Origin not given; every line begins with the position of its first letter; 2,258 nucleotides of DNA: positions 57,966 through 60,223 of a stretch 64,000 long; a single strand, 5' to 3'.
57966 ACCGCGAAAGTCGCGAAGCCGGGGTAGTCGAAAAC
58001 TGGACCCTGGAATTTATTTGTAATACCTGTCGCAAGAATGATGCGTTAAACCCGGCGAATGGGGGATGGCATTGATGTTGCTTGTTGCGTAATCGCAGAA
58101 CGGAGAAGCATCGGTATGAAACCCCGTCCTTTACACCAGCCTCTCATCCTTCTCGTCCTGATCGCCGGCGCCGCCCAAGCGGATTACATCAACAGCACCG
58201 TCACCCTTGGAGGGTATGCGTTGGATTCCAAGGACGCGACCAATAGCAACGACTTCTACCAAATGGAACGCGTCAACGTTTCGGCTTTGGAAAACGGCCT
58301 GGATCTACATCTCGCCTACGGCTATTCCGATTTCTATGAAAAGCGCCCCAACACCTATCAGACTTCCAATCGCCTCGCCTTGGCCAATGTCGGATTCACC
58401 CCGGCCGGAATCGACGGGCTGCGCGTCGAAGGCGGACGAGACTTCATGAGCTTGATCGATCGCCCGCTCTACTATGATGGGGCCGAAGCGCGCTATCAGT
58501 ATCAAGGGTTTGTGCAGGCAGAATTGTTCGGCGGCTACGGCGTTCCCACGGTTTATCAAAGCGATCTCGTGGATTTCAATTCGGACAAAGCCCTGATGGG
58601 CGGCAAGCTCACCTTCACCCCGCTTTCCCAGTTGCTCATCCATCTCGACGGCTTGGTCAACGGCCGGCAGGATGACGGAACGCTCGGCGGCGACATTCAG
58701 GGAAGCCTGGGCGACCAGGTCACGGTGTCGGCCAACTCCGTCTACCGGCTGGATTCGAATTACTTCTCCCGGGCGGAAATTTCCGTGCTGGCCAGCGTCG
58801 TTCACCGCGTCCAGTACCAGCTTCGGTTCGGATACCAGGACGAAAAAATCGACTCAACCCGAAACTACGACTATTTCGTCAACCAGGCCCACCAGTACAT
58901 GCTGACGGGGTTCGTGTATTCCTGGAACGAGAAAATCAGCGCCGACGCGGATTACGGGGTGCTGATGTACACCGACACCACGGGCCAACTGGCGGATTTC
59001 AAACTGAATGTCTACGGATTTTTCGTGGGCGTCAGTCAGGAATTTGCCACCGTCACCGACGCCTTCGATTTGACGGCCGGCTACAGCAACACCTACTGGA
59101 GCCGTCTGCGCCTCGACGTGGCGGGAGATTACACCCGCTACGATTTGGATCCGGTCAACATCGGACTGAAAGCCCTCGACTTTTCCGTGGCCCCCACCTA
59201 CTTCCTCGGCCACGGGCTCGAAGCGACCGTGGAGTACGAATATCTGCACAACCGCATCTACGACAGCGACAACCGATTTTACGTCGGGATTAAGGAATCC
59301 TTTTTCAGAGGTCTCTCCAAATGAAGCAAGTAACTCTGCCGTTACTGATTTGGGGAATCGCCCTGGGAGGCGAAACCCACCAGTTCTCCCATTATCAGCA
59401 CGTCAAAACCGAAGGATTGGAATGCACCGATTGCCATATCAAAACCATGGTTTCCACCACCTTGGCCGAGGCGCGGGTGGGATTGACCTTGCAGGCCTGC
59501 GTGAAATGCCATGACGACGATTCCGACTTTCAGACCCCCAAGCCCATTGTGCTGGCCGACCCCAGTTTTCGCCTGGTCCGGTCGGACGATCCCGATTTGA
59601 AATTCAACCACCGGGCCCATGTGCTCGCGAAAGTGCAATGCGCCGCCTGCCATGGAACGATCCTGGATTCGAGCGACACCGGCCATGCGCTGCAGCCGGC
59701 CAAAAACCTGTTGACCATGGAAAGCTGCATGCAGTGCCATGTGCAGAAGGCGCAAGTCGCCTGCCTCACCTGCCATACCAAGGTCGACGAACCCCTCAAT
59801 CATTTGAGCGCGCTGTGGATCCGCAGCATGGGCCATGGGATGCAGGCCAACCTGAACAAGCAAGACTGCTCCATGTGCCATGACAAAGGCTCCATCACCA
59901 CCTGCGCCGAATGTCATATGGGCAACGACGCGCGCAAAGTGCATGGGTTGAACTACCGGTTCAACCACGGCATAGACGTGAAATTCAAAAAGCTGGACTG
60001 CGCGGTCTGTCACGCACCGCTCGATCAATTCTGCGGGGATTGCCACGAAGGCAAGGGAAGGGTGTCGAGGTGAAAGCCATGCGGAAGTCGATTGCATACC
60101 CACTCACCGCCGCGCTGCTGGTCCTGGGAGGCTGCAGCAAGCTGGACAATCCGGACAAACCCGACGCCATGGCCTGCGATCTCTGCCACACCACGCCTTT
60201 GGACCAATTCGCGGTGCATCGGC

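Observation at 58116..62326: Porin plus three multiheme cytochromes in one operon: a candidate porin-cytochrome extracellular electron transfer conduit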

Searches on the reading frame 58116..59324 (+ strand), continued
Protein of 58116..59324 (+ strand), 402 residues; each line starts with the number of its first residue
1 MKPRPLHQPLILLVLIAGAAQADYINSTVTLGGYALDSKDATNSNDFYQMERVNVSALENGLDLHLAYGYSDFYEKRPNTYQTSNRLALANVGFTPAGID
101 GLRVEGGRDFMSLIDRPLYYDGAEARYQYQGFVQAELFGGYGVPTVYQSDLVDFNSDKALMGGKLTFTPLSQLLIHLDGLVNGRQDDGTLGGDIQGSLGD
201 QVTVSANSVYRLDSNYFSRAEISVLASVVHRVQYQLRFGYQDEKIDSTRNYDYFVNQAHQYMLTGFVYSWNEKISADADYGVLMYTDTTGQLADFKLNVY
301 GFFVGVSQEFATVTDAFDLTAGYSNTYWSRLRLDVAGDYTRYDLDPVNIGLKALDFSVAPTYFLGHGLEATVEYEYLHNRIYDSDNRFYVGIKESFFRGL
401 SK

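Call 86: fold_search(model_id=the predicted structure, library=pdb)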
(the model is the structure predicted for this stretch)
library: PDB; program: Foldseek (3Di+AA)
matches with E <= 10: 1275; with E <= 0.001: 300
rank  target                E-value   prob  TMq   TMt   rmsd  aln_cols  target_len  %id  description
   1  9bog_D                1.9e-10  1.00  0.44  0.26  12.4       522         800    9  Structural basis for adhesin secretion by the outer-membrane usher in type 1 pili (released 2024-10-09)
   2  9fy9_D                1.4e-09  1.00  0.47  0.30  14.2       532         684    9  Cryo-EM structure of the type 1 chaperone-usher pilus FimD-tip complex (FimDHGFC) - Conformer 1 (released 2025-06-04)
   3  3rfz_B                2.4e-09  1.00  0.52  0.31   7.7       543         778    9  Crystal structure of the FimD usher bound to its cognate FimC:FimH substrate (released 2011-06-01)
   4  5ldt_A                3.9e-09  1.00  0.37  0.37  13.4       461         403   11  Crystal Structures of MOMP from Campylobacter jejuni (released 2016-10-26)
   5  3ohn_A                6.2e-09  1.00  0.44  0.39   9.1       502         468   10  Crystal structure of the FimD translocation domain (released 2011-06-01)
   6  3syb                  7.8e-09  1.00  0.36  0.36  11.6       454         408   10  Crystal structure of Pseudomonas aeruginosa OccD3 (OpdP) (released 2012-02-08)
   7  4frx_A                9.9e-09  1.00  0.38  0.38  13.9       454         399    9  Crystal Structure of Pseudomonas aeruginosa OccK8 (OprE) (released 2013-07-24)
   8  3rfz_E                1.4e-08  1.00  0.51  0.30   8.1       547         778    9  Crystal structure of the FimD usher bound to its cognate FimC:FimH substrate (released 2011-06-01)
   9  5dl5                  1.5e-08  1.00  0.37  0.36  13.3       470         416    7  Crystal structure of Acinetobacter baumannii OccAB1 (released 2016-02-03)
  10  4frx_B                2.0e-08  1.00  0.38  0.38  13.6       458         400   10  Crystal Structure of Pseudomonas aeruginosa OccK8 (OprE) (released 2013-07-24)
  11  2vqi_B                2.4e-08  1.00  0.39  0.35   9.9       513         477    9  Structure of the P pilus usher (PapC) translocation pore (released 2008-05-27)
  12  3szv                  2.4e-08  1.00  0.40  0.43  10.9       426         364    9  Crystal structure of Pseudomonas aeruginosa OccK3 (OpdO) (released 2012-02-08)
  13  5dl6                  2.7e-08  1.00  0.43  0.44  13.7       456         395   11  Crystal structure of Acinetobacter baumannii OccAB2 (released 2016-02-03)
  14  2y0l                  3.5e-08  1.00  0.39  0.42  13.3       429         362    8  Crystal Structure of Pseudomonas Aeruginosa OpdO (released 2011-12-21)
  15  4fms_A                5.1e-08  1.00  0.41  0.44  11.9       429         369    8  Crystal structure of Pseudomonas aeruginosa OccK2 (OpdF) in complex with glucuronate (released 2013-03-13)
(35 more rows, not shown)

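Call 90: search_protein_families(library=ncbifam, proteins=[L010:4694-6907:+, L010:7024-8514:+, L010:11311-12369:+, L010:10001-11296:+], max_evalue=0.001)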
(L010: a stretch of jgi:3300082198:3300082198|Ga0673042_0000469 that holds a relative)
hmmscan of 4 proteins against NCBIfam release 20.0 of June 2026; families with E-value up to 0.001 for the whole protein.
L010:4694-6907:+ (737 aa): 9 families
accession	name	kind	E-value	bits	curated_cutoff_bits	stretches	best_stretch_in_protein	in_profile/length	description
TIGR01583.1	formate-DH-gamm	equivalog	7.1e-15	55.5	115.85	1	499-681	4-172/204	formate dehydrogenase subunit gamma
NF008659.0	PRK11659.1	equivalog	4.2e-13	49.4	184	0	43-140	77-170/188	cytochrome c nitrite reductase pentaheme subunit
TIGR03508.1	decahem_SO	subfamily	4.5e-13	49.3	192.2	3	38-226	67-222/258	DmsE family decaheme c-type cytochrome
NF041028.1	decahem_GSU2203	exception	2.3e-10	40.2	325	1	71-172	118-214/317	GSU2203 family decaheme c-type cytochrome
TIGR03146.1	cyt_nit_nrfB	equivalog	6.2e-07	29.8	166.6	0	214-269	9-51/145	cytochrome c nitrite reductase pentaheme subunit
NF007558.0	PRK10179.1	equivalog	8.6e-07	28.8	339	1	496-722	6-214/217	formate dehydrogenase-N subunit gamma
NF007924.0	PRK10639.1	equivalog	1.2e-06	28.4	341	1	497-699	7-193/211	formate dehydrogenase cytochrome b556 subunit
TIGR02125.1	CytB-hydogenase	equivalog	1.3e-06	28.1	121.5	1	505-682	8-192/212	Ni/Fe-hydrogenase, b-type cytochrome subunit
TIGR04257.1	nanowire_3heme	domain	1.1e-05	25.4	40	0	385-426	21-62/75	c(7)-type cytochrome triheme domain-containing protein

L010:7024-8514:+ (496 aa): 5 families
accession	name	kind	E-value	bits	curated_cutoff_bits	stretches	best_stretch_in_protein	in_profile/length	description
TIGR03153.1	cytochr_NrfH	equivalog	5.3e-13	49.2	134.2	1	104-208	5-110/138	cytochrome c nitrite reductase small subunit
TIGR02161.1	napC_nirT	subfamily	4.5e-07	29.9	310.6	0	107-184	26-108/185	periplasmic nitrate (or nitrite) reductase c-type cytochrome, NapC/NirT family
TIGR02162.1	torC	equivalog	1.2e-05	24.8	478.2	1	116-186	34-109/387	pentaheme c-type cytochrome TorC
NF011606.0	PRK15032.1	equivalog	0.00024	20.4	455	0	103-184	22-107/390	pentaheme c-type cytochrome TorC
NF047727.1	4hemeCytCCctA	equivalog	0.00078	19.6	180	1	423-494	34-105/109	tetraheme c-type cytochrome CctA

L010:11311-12369:+ (352 aa): 3 families
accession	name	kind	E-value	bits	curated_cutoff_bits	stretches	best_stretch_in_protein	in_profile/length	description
NF041781.1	mnquin_red_QrcA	equivalog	2.1e-09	37.2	180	2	40-89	28-75/174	menaquinone reductase multiheme cytochrome c subunit QrcA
NF045713.1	CxxCH_16_HmcA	equivalog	1.1e-07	30.8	400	1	41-346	59-370/541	sulfate respiration complex hexadecaheme cytochrome HmcA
NF038038.1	cytoc_DsrJ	equivalog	0.00024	21.4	100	0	117-169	82-121/121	sulfate reduction electron transfer complex DsrMKJOP subunit DsrJ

L010:10001-11296:+ (431 aa): 0 families

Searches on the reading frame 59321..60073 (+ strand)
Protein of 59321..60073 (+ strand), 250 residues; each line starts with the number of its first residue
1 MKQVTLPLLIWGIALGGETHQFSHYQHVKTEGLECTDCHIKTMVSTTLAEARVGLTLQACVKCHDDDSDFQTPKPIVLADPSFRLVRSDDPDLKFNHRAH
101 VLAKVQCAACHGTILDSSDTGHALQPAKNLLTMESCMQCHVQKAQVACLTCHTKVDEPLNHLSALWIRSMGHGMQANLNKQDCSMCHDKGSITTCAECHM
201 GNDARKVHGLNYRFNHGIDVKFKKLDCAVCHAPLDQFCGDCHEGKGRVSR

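Call 3: search_protein_families(library=pfam, proteins=[window:59321-60073:+], max_evalue=0.1)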
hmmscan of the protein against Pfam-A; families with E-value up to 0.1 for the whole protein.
window:59321-60073:+ (250 aa): 3 families
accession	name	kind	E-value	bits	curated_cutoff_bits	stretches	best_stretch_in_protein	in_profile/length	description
PF14522.11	Cytochrome_C7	-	4.6e-16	58.8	24.8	1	21-72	2-56/67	Cytochrome c7 and related cytochrome c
PF14537.11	Cytochrom_c3_2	-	1.8e-09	38.4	25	1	29-111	3-78/79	Cytochrome c3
PF02085.21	Cytochrom_CIII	-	8.3e-08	32.9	22.9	2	89-156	17-86/101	Class III cytochrome C family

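Call 4: search_protein_families(library=ncbifam, proteins=[window:59321-60073:+], max_evalue=0.1)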
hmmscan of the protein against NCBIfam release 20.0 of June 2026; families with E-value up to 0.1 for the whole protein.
window:59321-60073:+ (250 aa): 5 families
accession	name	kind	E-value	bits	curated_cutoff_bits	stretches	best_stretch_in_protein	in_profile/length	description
NF041781.1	mnquin_red_QrcA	equivalog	6.9e-08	32.3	180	1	21-152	32-173/174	menaquinone reductase multiheme cytochrome c subunit QrcA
TIGR03508.1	decahem_SO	subfamily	0.0001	21.9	192.2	2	97-234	27-153/258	DmsE family decaheme c-type cytochrome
NF045713.1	CxxCH_16_HmcA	equivalog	0.00083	18.1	400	1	93-155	296-358/541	sulfate respiration complex hexadecaheme cytochrome HmcA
NF041198.1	UshA_like_PCGU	equivalog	0.007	15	275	1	98-142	466-510/519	UshA-like (seleno)protein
NF043011.1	CytC7_Geobact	equivalog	0.032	14.7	120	1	88-152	28-88/89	cytochrome c7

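Call 15: find_homologous_proteins(query=window:59321-60073:+)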
Query window:59321-60073:+ (250 aa): 22 proteins with E <= 0.001 among 154 candidates.
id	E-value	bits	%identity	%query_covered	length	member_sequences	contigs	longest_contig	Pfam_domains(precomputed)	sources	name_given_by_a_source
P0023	1.9e-171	587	100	100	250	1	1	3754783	PF14537.12,PF02085.22,PF14522.12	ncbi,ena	-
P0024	8.8e-137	473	78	99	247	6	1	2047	PF14537.12,PF02085.22,PF14522.12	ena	-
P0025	9.2e-125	434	71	100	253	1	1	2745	PF14537.12,PF02085.22,PF14522.12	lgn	-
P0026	1.6e-123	429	72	99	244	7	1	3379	PF14537.12,PF02085.22,PF14522.12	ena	-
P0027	6.9e-123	427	73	99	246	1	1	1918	PF14537.12,PF02085.22,PF14522.12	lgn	-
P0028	9.2e-123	427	69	100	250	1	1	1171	PF14537.12,PF02085.22,PF14522.12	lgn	-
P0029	1.9e-121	423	70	100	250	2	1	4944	PF14537.12,PF02085.22,PF14522.12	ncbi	-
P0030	6.3e-120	418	72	100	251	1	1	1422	PF14537.12,PF02085.22,PF14522.12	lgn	-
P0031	6.7e-120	418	70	96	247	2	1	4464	PF14537.12,PF02085.22,PF14522.12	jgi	-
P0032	3.5e-114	399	68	100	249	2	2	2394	PF14537.12,PF02085.22,PF14522.12,PF22113.2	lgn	-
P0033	3.8e-109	382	67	96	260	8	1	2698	PF14537.12,PF02085.22,PF14522.12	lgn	-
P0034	2.0e-107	377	65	99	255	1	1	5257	PF14537.12,PF02085.22,PF14522.12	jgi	jgi:hypothetical protein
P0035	8.8e-107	375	63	99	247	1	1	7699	PF14537.12,PF02085.22,PF14522.12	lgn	-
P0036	9.1e-100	352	61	94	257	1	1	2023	PF14537.12,PF02085.22,PF14522.12,PF22113.2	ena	-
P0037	5.0e-98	346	58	100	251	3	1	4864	PF14537.12,PF02085.22,PF14522.12,PF22113.2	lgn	-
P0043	1.2e-40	158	36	97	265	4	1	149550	PF14537.12,PF14522.12,PF22113.2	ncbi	ncbi:MAG: hypothetical protein OCC49_14520 [Fibrobacterales bacterium]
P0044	3.5e-8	51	28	94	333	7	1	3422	PF14537.12,PF02085.22,PF14522.12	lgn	-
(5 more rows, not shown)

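Call 17: find_encoding_contigs(protein=P0043, flank=10000, max_places=2)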
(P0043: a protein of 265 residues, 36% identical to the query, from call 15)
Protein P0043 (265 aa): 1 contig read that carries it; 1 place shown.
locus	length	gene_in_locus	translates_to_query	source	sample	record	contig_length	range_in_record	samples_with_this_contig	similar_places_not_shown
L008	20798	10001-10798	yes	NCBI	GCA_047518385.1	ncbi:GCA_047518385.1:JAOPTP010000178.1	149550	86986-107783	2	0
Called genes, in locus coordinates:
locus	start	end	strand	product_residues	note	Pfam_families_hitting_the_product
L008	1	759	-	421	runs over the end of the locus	PF22113:Mtrc-MtrF_II-IV_dom (faint), PF09699:Paired_CXXCH_1 (faint), PF14522:Cytochrome_C7 (faint), PF13435:Cytochrome_C554 (faint)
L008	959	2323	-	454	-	PF00072:Response_reg, PF00158:Sigma54_activat, PF14532:Sigma54_activ_2, PF07724:AAA_2 (weak), PF07728:AAA_5 (weak), PF25601:AAA_lid_14, PF02954:HTH_8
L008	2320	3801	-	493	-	PF00512:HisKA (weak), PF02518:HATPase_c, PF14501:HATPase_c_5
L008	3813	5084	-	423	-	PF05201:GlutR_N, PF01488:Shikimate_DH, PF03446:NAD_binding_2 (weak), PF03807:F420_oxidored (weak), PF00745:GlutR_dimer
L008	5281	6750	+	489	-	PF03264:Cytochrom_NNT, PF14522:Cytochrome_C7 (faint), PF14537:Cytochrom_c3_2 (faint), PF22113:Mtrc-MtrF_II-IV_dom (faint)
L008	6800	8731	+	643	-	PF03264:Cytochrom_NNT (faint), PF14522:Cytochrome_C7 (faint), PF02085:Cytochrom_CIII (faint), PF09699:Paired_CXXCH_1 (faint), PF14537:Cytochrom_c3_2 (faint), PF01292:Ni_hydr_CYTB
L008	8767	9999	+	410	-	-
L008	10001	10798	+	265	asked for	PF14537:Cytochrom_c3_2 (faint), PF14522:Cytochrome_C7 (weak), PF22113:Mtrc-MtrF_II-IV_dom (faint)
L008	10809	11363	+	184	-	PF14522:Cytochrome_C7 (faint)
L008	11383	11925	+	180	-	PF14522:Cytochrome_C7 (faint), PF22113:Mtrc-MtrF_II-IV_dom (faint), PF13435:Cytochrome_C554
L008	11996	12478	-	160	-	PF08534:Redoxin, PF00578:AhpC-TSA, PF00085:Thioredoxin, PF13098:Thioredoxin_2, PF13905:Thioredoxin_8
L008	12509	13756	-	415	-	PF12094:DUF3570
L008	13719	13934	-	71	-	PF14086:DUF4266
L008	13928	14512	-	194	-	-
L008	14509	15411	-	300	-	PF10029:DUF2271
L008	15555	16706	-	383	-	PF00465:Fe-ADH, PF13685:Fe-ADH_2 (weak), PF25137:ADH_Fe_C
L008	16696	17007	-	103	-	PF03992:ABM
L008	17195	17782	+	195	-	PF03831:YjdM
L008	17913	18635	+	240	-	-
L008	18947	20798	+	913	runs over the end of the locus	PF17803:Cadherin_4, PF17892:Cadherin_5, PF17963:Big_9, PF17803:Cadherin_4, PF17892:Cadherin_5, PF17963:Big_9, PF17803:Cadherin_4, PF17892:Cadherin_5, +9 more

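Call 18: find_encoding_contigs(protein=P0044, flank=10000, max_places=2)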
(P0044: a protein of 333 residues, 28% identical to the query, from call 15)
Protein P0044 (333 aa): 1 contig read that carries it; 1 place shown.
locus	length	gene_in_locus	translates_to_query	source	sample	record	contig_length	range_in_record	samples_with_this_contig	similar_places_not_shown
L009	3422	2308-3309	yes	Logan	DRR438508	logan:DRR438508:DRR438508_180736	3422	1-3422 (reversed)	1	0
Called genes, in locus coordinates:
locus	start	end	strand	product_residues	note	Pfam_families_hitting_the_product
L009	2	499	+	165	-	?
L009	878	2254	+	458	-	-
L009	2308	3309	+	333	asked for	PF02085:Cytochrom_CIII (faint), PF14522:Cytochrome_C7 (weak), PF14537:Cytochrom_c3_2 (faint)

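Call 28: search_solved_structures(query=window:59321-60073:+, max_evalue=1)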
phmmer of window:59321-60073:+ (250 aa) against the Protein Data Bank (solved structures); distinct sequences matched with E-value up to 1: 30.
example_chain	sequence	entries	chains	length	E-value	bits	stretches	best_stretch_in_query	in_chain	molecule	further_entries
6f0k_A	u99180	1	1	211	5.8e-08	36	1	20-143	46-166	Cytochrome c family protein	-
6lod_A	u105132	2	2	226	3.2e-05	27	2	93-142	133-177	MULTIHEME_CYTC domain-containing protein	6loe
8k9e_A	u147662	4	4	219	3.7e-05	26.8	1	21-140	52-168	Cytochrome c7-like domain-containing protein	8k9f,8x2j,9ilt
6btm_A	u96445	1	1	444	9.3e-05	25.5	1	21-65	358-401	Alternative Complex III subunit A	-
2e84_A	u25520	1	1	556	0.085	15.8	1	93-158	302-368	High-molecular-weight cytochrome c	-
4haj_A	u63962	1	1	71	0.18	14.7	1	86-154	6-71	PpcA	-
3h4n_A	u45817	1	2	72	0.2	14.5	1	89-154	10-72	Cytochrome c7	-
1p2h_A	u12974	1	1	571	0.2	14.5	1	91-153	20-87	flavocytochrome c3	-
3bxu_A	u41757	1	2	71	0.2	14.5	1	91-154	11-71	Cytochrome c3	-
3sj4_X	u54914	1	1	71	0.22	14.4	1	86-154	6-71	CYTOCHROME C7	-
1jry_A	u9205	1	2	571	0.26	14.2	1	91-153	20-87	FLAVOCYTOCHROME C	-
1e39_A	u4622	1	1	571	0.26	14.2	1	91-153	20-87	FUMARATE REDUCTASE FLAVOPROTEIN SUBUNIT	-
1q9i_A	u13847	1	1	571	0.26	14.2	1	91-153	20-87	flavocytochrome c3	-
2b7s_A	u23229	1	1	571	0.26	14.2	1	91-153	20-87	Fumarate reductase flavoprotein subunit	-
1kss_A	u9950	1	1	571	0.26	14.2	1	91-153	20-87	flavocytochrome c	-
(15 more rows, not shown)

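Call 71: predict_structure(alignment_id=A4)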
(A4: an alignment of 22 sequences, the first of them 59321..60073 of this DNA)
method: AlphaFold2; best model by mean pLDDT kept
length: 250 residues; sequences in the alignment: 22
mean_pLDDT: 55.1   pTM: 0.46
mean pLDDT of the five models: 55.1, 42.3, 39.6, 38.5, 37.1
residues with pLDDT >= 90: 0; 70-90: 52; 50-70: 76; < 50: 122
segments of 3 or more residues with pLDDT < 50: 1-17, 121-126, 142-146, 155-230, 238-250
pLDDT, mean of each block of 10 residues (from residue 1): 48 49 81 81 73 64 67 66 59 74 78 63 48 62 50 51 40 37 36 42 43 37 42 49 38
secondary structure, 60 per line:
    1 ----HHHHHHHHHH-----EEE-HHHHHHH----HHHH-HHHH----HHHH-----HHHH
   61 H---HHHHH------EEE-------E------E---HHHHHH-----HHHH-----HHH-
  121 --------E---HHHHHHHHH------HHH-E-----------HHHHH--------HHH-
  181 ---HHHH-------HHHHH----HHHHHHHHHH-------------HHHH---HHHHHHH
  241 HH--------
elements in order: H5-14 E20-22 H24-30 H35-38 H40-43 H48-51 H57-61 H65-69 E76-78 H97-102 H108-111 H133-141 H164-168 H184-187 H195-199 H204-213 H227-230 H234-242
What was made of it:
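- Tried and rejected: AF2 gave pLDDT 55 (call 71).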

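Call 90: search_protein_families(library=ncbifam, proteins=[L008:5281-6750:+, L008:6800-8731:+], max_evalue=0.001)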
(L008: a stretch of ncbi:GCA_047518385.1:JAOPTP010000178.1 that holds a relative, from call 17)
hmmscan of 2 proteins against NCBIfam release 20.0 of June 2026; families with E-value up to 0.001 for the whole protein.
L008:5281-6750:+ (489 aa): 4 families
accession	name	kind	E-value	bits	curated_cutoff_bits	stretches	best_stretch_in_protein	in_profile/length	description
TIGR03153.1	cytochr_NrfH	equivalog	3.3e-15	56.3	134.2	1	95-203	2-110/138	cytochrome c nitrite reductase small subunit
NF011606.0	PRK15032.1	equivalog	1.6e-05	24.2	455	1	84-178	8-106/390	pentaheme c-type cytochrome TorC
TIGR02162.1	torC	equivalog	2e-05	24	478.2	1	91-181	14-109/387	pentaheme c-type cytochrome TorC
TIGR02161.1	napC_nirT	subfamily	0.00025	21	310.6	1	84-179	9-108/185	periplasmic nitrate (or nitrite) reductase c-type cytochrome, NapC/NirT family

L008:6800-8731:+ (643 aa): 6 families
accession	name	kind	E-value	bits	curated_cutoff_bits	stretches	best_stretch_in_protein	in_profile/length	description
TIGR01583.1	formate-DH-gamm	equivalog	5.6e-12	46.1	115.85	1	422-604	1-171/204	formate dehydrogenase subunit gamma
TIGR03508.1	decahem_SO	subfamily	1.3e-09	38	192.2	1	224-376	3-141/258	DmsE family decaheme c-type cytochrome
TIGR01905.1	paired_CXXCH_1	subfamily_domain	3.4e-07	30.1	25.2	0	325-362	7-39/41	doubled CXXCH domain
TIGR04257.1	nanowire_3heme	domain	5.7e-07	29.6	40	0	297-361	4-60/75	c(7)-type cytochrome triheme domain-containing protein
NF008659.0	PRK11659.1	equivalog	9.1e-07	28.7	184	1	224-369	47-177/188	cytochrome c nitrite reductase pentaheme subunit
TIGR03146.1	cyt_nit_nrfB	equivalog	3.8e-05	24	166.6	0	224-362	12-144/145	cytochrome c nitrite reductase pentaheme subunit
